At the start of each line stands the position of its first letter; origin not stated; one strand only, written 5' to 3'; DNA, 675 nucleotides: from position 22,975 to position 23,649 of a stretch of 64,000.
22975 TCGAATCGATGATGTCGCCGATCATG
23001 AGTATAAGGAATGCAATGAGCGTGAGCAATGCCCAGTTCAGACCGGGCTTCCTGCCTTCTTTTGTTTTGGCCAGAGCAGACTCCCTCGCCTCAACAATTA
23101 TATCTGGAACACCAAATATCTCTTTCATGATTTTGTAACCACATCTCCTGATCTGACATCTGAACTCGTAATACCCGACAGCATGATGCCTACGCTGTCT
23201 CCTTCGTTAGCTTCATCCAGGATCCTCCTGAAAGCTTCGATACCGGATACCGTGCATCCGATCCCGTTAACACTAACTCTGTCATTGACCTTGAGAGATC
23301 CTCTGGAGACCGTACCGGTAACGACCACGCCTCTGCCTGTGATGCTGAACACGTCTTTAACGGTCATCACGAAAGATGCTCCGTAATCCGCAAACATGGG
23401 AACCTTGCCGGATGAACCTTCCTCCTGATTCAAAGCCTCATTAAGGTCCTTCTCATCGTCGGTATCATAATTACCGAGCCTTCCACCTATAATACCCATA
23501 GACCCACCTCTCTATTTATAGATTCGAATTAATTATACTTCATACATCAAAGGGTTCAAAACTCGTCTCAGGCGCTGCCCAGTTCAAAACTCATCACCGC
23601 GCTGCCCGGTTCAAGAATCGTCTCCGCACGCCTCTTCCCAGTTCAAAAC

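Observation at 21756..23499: Three-gene module: stand-alone EF-Tu domain-II protein translationally coupled to a CPBP/Abi protease, followed by a Gly-Gly-leader proline-rich peptide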

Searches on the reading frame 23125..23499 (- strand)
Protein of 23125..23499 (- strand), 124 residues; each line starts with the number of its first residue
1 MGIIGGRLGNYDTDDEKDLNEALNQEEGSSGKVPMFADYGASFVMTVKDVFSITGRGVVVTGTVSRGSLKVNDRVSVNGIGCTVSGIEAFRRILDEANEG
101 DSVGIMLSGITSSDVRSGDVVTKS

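Call 3: search_protein_families(library=pfam, proteins=[window:23125-23499:-], max_evalue=1)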
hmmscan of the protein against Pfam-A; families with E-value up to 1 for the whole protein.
window:23125-23499:- (124 aa): 3 families
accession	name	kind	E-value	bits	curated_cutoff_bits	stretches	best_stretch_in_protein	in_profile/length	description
PF03144.31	GTP_EFTU_D2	-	1.4e-12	48.3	30.3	1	57-122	1-73/73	Elongation factor Tu domain 2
PF14578.12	GTP_EFTU_D4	-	0.0048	17.2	23.8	1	46-121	7-85/86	Elongation factor Tu domain 4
PF08142.18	AARP2CN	-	0.19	11.8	23.8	1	56-89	35-69/73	AARP2CN (NUC121) domain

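Call 4: search_protein_families(library=ncbifam, proteins=[window:23125-23499:-], max_evalue=1)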
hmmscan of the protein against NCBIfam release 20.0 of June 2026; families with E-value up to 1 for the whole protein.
window:23125-23499:- (124 aa): 11 families
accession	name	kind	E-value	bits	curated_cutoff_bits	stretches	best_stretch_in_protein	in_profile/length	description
NF009373.0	PRK12736.1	subfamily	2.7e-23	82.4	452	1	39-123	207-295/394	elongation factor Tu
NF000766.0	PRK00049.1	subfamily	3.1e-23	82.2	449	1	39-123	209-297/396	elongation factor Tu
NF009372.0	PRK12735.1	subfamily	5.7e-23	81.4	479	1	40-123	210-297/396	elongation factor Tu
TIGR00485.1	EF-Tu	equivalog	1.3e-22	80.1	522.4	1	41-123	209-295/394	elongation factor Tu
NF008969.0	PRK12317.1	subfamily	3.2e-14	52.3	502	1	43-123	227-309/426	elongation factor 1-alpha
TIGR00475.1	selB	equivalog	3.2e-11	42.7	242.25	1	41-118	175-254/581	selenocysteine-specific translation elongation factor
TIGR00483.1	EF-1_alpha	equivalog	1.9e-10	39.8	540.1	1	45-122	230-309/427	translation elongation factor EF-1 subunit alpha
NF041207.1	tRNA_bind_PBP11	equivalog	8.4e-05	22.5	100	1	45-120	27-98/104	tRNA-binding protein Pbp11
NF003478.0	PRK05124.1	equivalog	0.058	12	590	1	61-122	263-324/475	sulfate adenylyltransferase subunit CysN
NF004035.0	PRK05506.1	subfamily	0.088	11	715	1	60-122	259-321/632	bifunctional sulfate adenylyltransferase subunit 1/adenylylsulfate kinase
NF012196.1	Ig_like_ice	domain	0.95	9.3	50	0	98-122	43-67/108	Ig-like domain-containing protein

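Call 6: find_homologous_proteins(query=window:23125-23499:-, max_evalue=0.001)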
Query window:23125-23499:- (124 aa): 5 proteins with E <= 0.001 among 9 candidates.
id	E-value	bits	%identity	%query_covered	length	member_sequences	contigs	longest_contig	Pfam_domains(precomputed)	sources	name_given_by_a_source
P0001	9.6e-70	250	98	100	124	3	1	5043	PF03144.32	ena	-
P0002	1.1e-13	69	49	65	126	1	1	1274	PF03144.32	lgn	-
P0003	4.4e-11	61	41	98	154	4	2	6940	PF03144.32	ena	-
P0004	5.2e-11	61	38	99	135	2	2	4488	PF03144.32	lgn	-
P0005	4.7e-9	54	49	62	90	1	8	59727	PF03144.32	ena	-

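Call 7: find_encoding_contigs(protein=P0001, flank=5000)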
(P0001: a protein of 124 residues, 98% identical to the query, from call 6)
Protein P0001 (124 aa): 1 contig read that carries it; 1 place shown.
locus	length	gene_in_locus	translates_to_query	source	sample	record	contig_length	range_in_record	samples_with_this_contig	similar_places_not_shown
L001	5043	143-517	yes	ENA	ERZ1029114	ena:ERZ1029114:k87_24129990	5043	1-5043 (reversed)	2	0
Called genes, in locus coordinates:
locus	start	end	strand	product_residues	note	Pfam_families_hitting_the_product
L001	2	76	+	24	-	?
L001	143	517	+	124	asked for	PF03144:GTP_EFTU_D2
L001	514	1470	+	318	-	PF02517:Rce1-like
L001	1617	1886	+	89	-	-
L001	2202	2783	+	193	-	PF00440:TetR_N (weak), PF14278:TetR_C_8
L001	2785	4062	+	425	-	PF01546:Peptidase_M20, PF07687:M20_dimer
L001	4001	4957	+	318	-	PF03935:SKN1_KRE6_Sbg1 (faint), PF00722:Glyco_hydro_16, PF26113:GH16_XgeA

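Call 8: find_encoding_contigs(protein=P0003, flank=5000)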
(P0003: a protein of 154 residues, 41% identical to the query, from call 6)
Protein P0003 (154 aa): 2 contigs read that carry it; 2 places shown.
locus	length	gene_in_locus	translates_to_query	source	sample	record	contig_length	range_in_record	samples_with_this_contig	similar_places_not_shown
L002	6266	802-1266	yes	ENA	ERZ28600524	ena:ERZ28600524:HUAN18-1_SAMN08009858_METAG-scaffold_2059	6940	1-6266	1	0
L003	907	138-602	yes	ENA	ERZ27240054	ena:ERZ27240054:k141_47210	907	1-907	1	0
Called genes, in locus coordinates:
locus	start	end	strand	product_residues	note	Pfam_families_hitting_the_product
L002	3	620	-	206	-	?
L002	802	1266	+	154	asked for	PF03144:GTP_EFTU_D2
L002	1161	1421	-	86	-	-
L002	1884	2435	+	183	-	-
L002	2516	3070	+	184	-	PF01814:Hemerythrin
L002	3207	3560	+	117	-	PF01258:zf-dskA_traR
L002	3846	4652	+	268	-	PF04542:Sigma70_r2, PF04539:Sigma70_r3, PF08281:Sigma70_r4_2, PF04545:Sigma70_r4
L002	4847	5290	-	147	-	PF10604:Polyketide_cyc2 (weak), PF08327:AHSA1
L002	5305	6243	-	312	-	PF00106:adh_short, PF08659:KR, PF13561:adh_short_C2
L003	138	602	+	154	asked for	PF03144:GTP_EFTU_D2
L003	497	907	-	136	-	?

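Call 9: find_encoding_contigs(protein=P0004, flank=5000)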
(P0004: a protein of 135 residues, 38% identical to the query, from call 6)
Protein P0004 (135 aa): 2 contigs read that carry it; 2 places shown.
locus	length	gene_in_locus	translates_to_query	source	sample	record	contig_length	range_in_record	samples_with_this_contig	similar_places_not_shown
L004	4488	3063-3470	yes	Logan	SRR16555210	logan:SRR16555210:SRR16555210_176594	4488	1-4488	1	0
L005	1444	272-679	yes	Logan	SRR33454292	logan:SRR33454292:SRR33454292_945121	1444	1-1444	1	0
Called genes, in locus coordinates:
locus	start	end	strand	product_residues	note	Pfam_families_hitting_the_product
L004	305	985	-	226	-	PF01966:HD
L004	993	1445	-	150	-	-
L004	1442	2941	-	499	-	PF00817:IMS, PF11799:IMS_C (weak)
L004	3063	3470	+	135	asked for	PF03144:GTP_EFTU_D2 (weak)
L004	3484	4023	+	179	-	PF02245:Pur_DNA_glyco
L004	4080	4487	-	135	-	?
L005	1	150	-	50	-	?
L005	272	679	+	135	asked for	PF03144:GTP_EFTU_D2 (weak)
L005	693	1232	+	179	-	PF02245:Pur_DNA_glyco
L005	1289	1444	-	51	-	?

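Call 10: find_encoding_contigs(protein=P0005, flank=5000)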
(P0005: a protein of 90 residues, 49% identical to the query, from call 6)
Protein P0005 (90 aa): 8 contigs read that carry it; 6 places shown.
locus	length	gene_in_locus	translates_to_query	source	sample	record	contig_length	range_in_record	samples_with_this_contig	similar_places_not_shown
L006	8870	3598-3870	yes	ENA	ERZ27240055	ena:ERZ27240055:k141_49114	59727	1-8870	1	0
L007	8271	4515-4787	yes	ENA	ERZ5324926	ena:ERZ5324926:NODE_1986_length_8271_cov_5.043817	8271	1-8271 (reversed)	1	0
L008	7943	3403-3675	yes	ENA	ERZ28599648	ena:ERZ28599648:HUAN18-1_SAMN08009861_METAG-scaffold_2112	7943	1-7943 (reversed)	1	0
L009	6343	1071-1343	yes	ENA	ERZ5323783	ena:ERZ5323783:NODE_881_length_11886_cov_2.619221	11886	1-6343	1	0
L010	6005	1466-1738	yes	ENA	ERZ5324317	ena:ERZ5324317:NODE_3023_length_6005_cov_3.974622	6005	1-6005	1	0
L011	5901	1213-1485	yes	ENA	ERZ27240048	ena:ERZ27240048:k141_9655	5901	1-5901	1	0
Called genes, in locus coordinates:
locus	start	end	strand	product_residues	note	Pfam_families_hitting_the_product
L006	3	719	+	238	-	?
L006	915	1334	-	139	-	PF03061:4HBT (weak)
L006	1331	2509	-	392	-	PF00355:Rieske, PF00848:Ring_hydroxyl_A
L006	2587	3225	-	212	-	PF04343:DUF488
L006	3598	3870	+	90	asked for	PF03144:GTP_EFTU_D2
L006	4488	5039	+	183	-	-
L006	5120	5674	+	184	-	PF01814:Hemerythrin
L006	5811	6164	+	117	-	PF01258:zf-dskA_traR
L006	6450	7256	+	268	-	PF04542:Sigma70_r2, PF04539:Sigma70_r3, PF08281:Sigma70_r4_2, PF04545:Sigma70_r4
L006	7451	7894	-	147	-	PF10604:Polyketide_cyc2 (weak), PF08327:AHSA1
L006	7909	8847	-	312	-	PF00106:adh_short, PF08659:KR, PF13561:adh_short_C2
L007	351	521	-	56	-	-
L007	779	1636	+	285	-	-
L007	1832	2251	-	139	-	PF03061:4HBT (weak)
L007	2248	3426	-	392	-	PF00355:Rieske, PF00848:Ring_hydroxyl_A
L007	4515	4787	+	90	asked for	PF03144:GTP_EFTU_D2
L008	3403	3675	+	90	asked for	PF03144:GTP_EFTU_D2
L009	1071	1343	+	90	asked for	PF03144:GTP_EFTU_D2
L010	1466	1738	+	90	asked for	PF03144:GTP_EFTU_D2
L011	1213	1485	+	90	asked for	PF03144:GTP_EFTU_D2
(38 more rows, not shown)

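Call 22: find_homologous_proteins(query=A2, max_evalue=0.001)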
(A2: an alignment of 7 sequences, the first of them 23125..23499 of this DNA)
Query A2 (7 sequences) (124 aa, profile of the alignment): 4179 proteins with E <= 0.001 among 8000 candidates; the best 120 are listed.
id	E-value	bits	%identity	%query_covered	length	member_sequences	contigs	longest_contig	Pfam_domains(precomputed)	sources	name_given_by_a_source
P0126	1.2e-62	227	37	89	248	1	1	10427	PF03144.32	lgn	-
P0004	3.7e-46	174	38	99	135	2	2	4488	PF03144.32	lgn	-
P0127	1.0e-45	172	40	92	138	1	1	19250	PF03144.32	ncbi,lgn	-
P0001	1.3e-45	172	98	100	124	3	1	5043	PF03144.32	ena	-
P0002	2.4e-44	168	49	65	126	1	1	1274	PF03144.32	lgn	-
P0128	1.2e-42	162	43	88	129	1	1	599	PF14578.13,PF03144.32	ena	-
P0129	2.2e-42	162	48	65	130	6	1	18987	PF03144.32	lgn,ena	-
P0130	2.6e-42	161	50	65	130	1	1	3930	PF03144.32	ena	-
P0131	3.6e-42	161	45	65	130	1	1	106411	PF03144.32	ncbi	-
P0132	5.8e-42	160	51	65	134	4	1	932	PF03144.32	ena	-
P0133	3.5e-41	158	41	88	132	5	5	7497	PF03144.32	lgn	-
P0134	1.2e-40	156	48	65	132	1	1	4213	PF03144.32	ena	-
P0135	1.2e-40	156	48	65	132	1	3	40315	PF03144.32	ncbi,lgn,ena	-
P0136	1.5e-40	156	40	88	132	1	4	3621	PF03144.32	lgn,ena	-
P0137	2.3e-40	155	48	84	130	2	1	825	PF03144.32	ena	-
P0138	2.4e-40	155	43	71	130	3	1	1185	PF03144.32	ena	-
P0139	5.6e-40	154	40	88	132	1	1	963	PF03144.32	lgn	-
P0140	7.7e-40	153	36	99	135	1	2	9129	PF03144.32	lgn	-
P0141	3.1e-39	151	45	92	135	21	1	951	PF03144.32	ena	-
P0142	3.2e-39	151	53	65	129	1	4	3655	PF03144.32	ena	-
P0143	3.9e-39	151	40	71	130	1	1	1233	PF03144.32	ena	-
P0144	5.1e-39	151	48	65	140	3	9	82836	PF03144.32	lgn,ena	-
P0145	6.7e-39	150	47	65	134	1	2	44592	PF14578.13,PF03144.32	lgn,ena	-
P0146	1.6e-38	149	48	64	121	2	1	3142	PF03144.32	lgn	-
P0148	3.3e-38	148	42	94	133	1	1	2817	PF03144.32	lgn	-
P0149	4.1e-38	148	49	69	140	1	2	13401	PF03144.32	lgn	-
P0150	6.5e-38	147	32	91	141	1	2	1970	PF03144.32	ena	-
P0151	1.0e-37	147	47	67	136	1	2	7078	PF14578.13,PF03144.32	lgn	-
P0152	1.4e-37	146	40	94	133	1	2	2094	PF03144.32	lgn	-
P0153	1.7e-37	146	43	65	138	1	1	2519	PF03144.32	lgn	-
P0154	2.1e-37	146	38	91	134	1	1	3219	PF03144.32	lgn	-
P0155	2.8e-37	145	40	91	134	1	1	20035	PF14578.13,PF03144.32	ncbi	-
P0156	3.0e-37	145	41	88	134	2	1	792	PF03144.32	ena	-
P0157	3.4e-37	145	48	67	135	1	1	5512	PF03144.32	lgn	-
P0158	6.0e-37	144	41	94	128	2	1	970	PF03144.32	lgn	-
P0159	1.4e-36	143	44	88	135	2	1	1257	PF03144.32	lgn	-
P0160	1.4e-36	143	40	94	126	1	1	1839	PF03144.32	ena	-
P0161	1.5e-36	143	42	65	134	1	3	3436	PF03144.32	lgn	-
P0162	1.6e-36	143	43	68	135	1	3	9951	PF03144.32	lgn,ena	-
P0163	1.7e-36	143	52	69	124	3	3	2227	PF03144.32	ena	-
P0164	1.9e-36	142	44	65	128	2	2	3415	PF03144.32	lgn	-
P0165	2.3e-36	142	47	60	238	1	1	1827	PF03143.24,PF03144.32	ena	-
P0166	3.5e-36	142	36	92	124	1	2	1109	PF03144.32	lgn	-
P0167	3.9e-36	141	48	65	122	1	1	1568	PF03144.32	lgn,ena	-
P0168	4.2e-36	141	49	66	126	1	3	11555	PF03144.32,PF22042.3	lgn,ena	-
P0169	4.8e-36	141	43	68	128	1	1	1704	PF03144.32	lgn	-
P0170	5.0e-36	141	43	73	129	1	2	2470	PF03144.32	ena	-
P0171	6.5e-36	141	46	68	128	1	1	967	PF03144.32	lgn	-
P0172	7.6e-36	141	42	94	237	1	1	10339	PF01554.24,PF03144.32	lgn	-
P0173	8.4e-36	140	51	67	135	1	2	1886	PF03144.32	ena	-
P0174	1.0e-35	140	52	66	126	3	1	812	PF03144.32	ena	-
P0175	1.0e-35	140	39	88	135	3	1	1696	PF03144.32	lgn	-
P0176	1.1e-35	140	41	87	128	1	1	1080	PF03144.32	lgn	-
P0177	1.1e-35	140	39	89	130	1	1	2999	PF03144.32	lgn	-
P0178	1.2e-35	140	38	92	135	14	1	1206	PF03144.32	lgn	-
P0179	1.3e-35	140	45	70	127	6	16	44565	PF03144.32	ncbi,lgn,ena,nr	nr:EF-Tu/IF-2/RF-3 family GTPase [uncultured Acetatifactor sp.]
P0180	1.4e-35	140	45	66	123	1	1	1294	PF03144.32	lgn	-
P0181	1.5e-35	140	40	91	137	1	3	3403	PF03144.32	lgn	-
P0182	1.5e-35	140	43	82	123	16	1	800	PF03144.32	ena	-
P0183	1.9e-35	139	37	92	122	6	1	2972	PF03144.32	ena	-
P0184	2.7e-35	139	46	85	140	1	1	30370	PF03144.32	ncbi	-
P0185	2.8e-35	139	44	68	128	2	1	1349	PF03144.32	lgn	-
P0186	2.9e-35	139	38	88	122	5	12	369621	PF03144.32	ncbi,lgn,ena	-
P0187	2.9e-35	139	43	64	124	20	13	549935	PF03144.32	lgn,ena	-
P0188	3.1e-35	139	44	88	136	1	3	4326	PF03144.32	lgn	-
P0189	3.4e-35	138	41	88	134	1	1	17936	PF03144.32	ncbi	-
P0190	3.4e-35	138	42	94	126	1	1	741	PF03144.32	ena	-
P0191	3.5e-35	138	46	70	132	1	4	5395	PF03144.32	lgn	-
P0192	3.6e-35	138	37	91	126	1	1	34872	PF03144.32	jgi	jgi:translation elongation factor EF-Tu-like GTPase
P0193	3.7e-35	138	39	91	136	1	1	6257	PF03144.32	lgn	-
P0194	3.7e-35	138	43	83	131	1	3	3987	PF03144.32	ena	-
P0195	3.8e-35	138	51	65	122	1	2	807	PF03144.32,PF22042.3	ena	-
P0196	4.1e-35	138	49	65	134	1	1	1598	PF03144.32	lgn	-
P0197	4.3e-35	138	48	70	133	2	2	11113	PF03144.32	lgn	-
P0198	4.4e-35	138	55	71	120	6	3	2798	PF03144.32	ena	-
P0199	4.7e-35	138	47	68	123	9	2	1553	PF03144.32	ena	-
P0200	5.0e-35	138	48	70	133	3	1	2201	PF03144.32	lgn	-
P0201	5.3e-35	138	47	67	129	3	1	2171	PF03144.32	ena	-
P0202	5.4e-35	138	51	69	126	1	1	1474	PF03144.32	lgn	-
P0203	7.1e-35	137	43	83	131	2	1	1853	PF03144.32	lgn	-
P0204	7.3e-35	137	33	94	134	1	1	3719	PF03144.32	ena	-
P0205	7.6e-35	137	50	65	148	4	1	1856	PF03144.32,PF22042.3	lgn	-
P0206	9.3e-35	137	47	66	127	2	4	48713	PF03144.32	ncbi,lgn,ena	-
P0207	1.1e-34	137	48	65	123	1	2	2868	PF03144.32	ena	-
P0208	1.1e-34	137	44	65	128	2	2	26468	PF03144.32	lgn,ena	-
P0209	1.1e-34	137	38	91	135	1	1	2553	PF03144.32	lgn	-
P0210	1.1e-34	137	44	72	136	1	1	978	PF03144.32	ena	-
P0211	1.1e-34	137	42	92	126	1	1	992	PF03144.32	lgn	-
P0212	1.2e-34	137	45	72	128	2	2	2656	PF03144.32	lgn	-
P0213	1.3e-34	137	47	70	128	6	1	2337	PF03144.32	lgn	-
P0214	1.7e-34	136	39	92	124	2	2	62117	PF14578.13,PF03144.32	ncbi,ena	-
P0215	1.8e-34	136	40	69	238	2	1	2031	PF03144.32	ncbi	-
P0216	1.8e-34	136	48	65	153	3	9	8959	PF03144.32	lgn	-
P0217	1.9e-34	136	39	96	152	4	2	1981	PF03144.32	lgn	-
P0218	2.0e-34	136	43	71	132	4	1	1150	PF03144.32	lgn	-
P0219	2.0e-34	136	50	65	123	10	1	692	PF03144.32,PF22042.3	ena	-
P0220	2.1e-34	136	47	71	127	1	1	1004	PF03144.32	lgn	-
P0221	2.3e-34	136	44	65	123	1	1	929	PF03144.32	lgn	-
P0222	2.4e-34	136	44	69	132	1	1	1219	PF03144.32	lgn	-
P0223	3.2e-34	135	40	94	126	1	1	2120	PF03144.32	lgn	-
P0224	3.2e-34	135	42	93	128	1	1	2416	PF03144.32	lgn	-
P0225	4.6e-34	135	43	93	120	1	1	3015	PF03144.32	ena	-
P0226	4.9e-34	135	55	65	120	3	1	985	PF03144.32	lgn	-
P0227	5.2e-34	135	39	91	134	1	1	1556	PF03144.32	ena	-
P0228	5.4e-34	135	42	65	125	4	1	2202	PF03144.32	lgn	-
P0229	5.5e-34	135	41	93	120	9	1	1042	PF03144.32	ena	-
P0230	6.2e-34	134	45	68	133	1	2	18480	PF03144.32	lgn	-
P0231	6.3e-34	134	43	94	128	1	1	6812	PF03144.32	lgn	-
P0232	6.6e-34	134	49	67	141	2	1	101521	PF03144.32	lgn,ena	-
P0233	6.9e-34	134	49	66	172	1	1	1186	PF03144.32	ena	-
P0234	8.4e-34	134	49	70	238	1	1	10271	PF03143.24,PF03144.32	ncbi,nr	ncbi:MAG: EF-Tu/IF-2/RF-3 family GTPase, partial [Patescibacteria group bacterium]|nr:EF-Tu/IF-2/RF-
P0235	1.1e-33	134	42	91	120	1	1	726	PF03144.32,PF22042.3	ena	-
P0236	1.2e-33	133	49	65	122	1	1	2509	PF03144.32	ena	-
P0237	1.5e-33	133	47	65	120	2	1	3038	PF03144.32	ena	-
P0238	1.7e-33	133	47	66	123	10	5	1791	PF03144.32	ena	-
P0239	1.7e-33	133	43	70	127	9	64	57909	PF03144.32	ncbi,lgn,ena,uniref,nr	ncbi:EF-Tu/IF-2/RF-3 family GTPase [Acetatifactor muris]|uniref:Elongation factor Tu n=1 Tax=Acetati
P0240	1.8e-33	133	52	71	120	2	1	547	PF03144.32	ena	-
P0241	1.9e-33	133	36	85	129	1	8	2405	PF03144.32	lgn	-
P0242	2.0e-33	133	47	68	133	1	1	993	PF03144.32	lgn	-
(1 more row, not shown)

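Call 24: find_encoding_contigs(protein=P0131, flank=4000, max_places=2)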
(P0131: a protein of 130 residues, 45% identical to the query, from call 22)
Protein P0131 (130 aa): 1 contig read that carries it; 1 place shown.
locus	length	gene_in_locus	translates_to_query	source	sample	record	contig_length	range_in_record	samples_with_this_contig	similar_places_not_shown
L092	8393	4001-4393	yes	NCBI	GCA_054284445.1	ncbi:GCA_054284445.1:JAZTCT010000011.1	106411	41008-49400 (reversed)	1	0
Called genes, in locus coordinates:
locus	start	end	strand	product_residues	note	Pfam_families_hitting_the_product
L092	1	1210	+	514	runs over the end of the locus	PF00117:GATase, PF07722:Peptidase_C26, PF02540:NAD_synthase (faint), PF03054:tRNA_Me_trans (faint), PF00958:GMP_synt_C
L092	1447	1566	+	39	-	-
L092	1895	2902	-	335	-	-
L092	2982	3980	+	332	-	PF02517:Rce1-like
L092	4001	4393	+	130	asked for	PF03144:GTP_EFTU_D2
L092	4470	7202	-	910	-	PF13476:AAA_23 (faint), PF13514:AAA_27 (weak), PF13555:AAA_29 (weak), PF13558:SbcC_Walker_B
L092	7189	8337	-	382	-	PF00149:Metallophos, PF12850:Metallophos_2 (weak), PF12320:SbcD_C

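Call 25: find_encoding_contigs(protein=P0135, flank=4000, max_places=2)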
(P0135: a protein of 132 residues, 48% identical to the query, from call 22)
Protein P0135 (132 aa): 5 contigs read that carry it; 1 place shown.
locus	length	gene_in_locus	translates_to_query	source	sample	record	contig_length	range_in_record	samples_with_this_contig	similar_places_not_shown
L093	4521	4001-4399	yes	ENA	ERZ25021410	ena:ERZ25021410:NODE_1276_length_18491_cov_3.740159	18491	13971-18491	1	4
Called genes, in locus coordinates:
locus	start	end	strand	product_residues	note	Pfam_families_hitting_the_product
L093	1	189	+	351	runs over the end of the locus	-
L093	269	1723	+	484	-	PF00117:GATase, PF07722:Peptidase_C26, PF03054:tRNA_Me_trans (weak), PF00958:GMP_synt_C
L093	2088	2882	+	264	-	-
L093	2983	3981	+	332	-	PF02517:Rce1-like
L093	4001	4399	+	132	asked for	PF03144:GTP_EFTU_D2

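Call 26: find_encoding_contigs(protein=P0133, flank=4000, max_places=2)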
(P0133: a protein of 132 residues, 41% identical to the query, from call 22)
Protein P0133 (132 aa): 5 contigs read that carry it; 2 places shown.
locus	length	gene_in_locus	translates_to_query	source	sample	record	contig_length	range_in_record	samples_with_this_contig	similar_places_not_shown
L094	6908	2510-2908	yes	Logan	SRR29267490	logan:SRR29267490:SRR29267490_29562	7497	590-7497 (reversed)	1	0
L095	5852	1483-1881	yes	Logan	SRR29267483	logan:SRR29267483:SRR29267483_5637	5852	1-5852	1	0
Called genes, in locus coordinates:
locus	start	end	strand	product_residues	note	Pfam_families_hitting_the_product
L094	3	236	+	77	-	?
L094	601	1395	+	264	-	-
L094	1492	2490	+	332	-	PF02517:Rce1-like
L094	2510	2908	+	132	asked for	PF03144:GTP_EFTU_D2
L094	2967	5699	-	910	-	PF13476:AAA_23, PF13514:AAA_27 (weak), PF13555:AAA_29 (weak), PF13558:SbcC_Walker_B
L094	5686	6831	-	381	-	PF00149:Metallophos, PF12850:Metallophos_2 (weak), PF12320:SbcD_C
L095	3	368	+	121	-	?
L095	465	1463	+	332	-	PF02517:Rce1-like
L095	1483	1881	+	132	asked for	PF03144:GTP_EFTU_D2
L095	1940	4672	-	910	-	PF13476:AAA_23, PF13514:AAA_27 (weak), PF13555:AAA_29 (weak), PF13558:SbcC_Walker_B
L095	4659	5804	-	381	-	PF00149:Metallophos, PF12850:Metallophos_2 (weak), PF12320:SbcD_C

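Call 27: find_encoding_contigs(protein=P0130, flank=4000, max_places=2)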
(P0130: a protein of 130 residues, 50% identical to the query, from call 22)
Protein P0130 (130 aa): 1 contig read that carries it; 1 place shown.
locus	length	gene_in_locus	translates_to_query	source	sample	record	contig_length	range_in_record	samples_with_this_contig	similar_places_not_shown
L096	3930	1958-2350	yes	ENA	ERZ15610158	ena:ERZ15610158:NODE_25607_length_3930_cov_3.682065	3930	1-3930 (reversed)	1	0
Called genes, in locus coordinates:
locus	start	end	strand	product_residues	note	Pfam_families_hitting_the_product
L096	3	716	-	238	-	?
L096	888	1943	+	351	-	PF02517:Rce1-like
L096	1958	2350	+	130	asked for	PF03144:GTP_EFTU_D2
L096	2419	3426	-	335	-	PF00356:LacI, PF00532:Peripla_BP_1, PF13407:Peripla_BP_4 (weak), PF13377:Peripla_BP_3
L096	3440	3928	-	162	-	?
